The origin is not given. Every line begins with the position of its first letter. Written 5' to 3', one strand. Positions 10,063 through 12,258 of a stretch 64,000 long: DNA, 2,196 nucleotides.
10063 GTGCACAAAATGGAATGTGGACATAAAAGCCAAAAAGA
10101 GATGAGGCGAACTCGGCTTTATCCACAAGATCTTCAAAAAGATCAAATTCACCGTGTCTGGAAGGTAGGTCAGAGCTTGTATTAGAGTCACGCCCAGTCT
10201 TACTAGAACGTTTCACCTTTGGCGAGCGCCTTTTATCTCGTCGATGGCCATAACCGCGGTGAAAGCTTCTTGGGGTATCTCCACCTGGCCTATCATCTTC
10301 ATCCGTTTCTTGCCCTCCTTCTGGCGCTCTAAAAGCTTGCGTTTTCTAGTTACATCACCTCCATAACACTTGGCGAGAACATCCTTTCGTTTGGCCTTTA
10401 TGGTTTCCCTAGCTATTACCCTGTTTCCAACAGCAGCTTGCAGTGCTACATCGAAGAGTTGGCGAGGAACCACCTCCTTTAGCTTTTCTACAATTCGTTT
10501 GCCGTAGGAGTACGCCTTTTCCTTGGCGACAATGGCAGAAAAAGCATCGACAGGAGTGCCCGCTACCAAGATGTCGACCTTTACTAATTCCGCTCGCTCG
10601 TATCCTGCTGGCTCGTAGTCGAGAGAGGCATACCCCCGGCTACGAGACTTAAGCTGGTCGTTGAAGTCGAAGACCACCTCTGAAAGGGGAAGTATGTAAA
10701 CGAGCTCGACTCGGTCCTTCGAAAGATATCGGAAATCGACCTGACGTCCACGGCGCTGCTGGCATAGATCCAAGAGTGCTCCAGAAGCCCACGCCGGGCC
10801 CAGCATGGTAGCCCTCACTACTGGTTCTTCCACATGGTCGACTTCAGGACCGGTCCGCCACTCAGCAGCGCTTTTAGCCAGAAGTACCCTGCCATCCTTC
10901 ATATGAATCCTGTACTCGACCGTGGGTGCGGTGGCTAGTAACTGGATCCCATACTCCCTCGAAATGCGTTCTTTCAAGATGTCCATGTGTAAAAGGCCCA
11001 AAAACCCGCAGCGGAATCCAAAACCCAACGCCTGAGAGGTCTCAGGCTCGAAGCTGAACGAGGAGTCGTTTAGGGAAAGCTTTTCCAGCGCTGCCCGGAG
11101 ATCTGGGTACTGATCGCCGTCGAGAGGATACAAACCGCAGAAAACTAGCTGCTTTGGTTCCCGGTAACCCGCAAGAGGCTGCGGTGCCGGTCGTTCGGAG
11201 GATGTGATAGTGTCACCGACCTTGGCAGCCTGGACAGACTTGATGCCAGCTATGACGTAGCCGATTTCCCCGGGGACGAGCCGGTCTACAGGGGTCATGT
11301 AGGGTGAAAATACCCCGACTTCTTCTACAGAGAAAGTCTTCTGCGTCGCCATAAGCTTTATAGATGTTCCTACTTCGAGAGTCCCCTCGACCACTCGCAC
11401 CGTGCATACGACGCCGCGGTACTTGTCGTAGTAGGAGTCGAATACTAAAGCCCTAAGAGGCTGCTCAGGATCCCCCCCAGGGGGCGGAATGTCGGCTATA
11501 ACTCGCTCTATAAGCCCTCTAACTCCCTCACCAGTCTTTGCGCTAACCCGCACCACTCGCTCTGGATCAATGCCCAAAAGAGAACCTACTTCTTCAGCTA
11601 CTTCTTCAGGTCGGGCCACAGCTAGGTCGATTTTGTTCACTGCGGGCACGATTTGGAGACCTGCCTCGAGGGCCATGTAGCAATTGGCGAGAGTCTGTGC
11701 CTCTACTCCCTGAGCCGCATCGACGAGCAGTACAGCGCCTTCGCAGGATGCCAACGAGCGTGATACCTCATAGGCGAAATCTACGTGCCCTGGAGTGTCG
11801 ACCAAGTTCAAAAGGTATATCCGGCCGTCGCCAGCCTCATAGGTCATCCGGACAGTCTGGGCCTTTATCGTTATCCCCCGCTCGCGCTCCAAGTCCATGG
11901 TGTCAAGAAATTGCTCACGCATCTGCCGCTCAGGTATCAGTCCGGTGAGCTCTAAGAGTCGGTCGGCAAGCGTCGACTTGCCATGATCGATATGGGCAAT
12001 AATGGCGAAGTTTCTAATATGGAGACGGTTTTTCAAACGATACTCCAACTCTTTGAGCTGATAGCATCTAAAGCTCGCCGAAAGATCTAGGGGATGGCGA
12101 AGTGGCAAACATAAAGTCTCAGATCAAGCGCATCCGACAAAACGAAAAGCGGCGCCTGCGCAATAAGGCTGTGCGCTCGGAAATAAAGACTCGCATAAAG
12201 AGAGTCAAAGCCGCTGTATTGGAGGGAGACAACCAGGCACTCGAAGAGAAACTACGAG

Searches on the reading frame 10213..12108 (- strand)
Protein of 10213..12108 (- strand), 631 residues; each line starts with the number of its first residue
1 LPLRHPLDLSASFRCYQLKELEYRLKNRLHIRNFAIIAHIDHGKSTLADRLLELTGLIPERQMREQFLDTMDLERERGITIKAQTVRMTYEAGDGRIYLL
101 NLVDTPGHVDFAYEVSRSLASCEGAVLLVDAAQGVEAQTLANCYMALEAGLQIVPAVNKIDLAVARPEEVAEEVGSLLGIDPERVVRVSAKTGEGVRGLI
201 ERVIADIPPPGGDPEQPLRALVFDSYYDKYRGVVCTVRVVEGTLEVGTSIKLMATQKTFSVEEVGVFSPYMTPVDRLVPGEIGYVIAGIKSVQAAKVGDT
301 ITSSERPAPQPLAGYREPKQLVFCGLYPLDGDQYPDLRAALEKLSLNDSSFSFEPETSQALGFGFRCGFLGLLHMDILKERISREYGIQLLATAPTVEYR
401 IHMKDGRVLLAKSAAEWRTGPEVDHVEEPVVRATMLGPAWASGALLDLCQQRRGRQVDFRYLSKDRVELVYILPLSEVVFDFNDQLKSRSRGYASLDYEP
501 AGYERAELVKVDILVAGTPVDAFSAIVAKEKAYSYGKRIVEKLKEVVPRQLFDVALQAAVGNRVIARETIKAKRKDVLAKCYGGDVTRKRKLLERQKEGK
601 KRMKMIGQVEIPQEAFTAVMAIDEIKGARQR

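Call 28: search_protein_families(library=pfam, proteins=[window:10213-12108:-], max_evalue=0.001)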
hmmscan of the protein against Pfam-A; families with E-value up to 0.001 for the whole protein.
window:10213-12108:- (631 aa): 6 families
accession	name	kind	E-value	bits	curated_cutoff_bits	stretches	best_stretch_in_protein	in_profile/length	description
PF00009.33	GTP_EFTU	-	3.9e-54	183.5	26.5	1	31-208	3-187/188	Elongation factor Tu GTP binding domain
PF06421.17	LepA_C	-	3e-48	162.8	29.7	1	516-620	2-106/107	GTP-binding protein LepA C-terminus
PF00679.30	EFG_C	-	1.9e-17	63.5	27.9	1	426-512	2-87/89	Elongation factor G C-terminus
PF03144.31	GTP_EFTU_D2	-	2e-14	54.2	30.3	1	232-302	1-73/73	Elongation factor Tu domain 2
PF22042.2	EF-G_D2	-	6.6e-10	39.4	27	1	217-303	1-83/84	Elongation factor G domain 2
PF14492.12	EFG_III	-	0.00039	20.9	27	1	318-390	2-71/75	Elongation Factor G, domain III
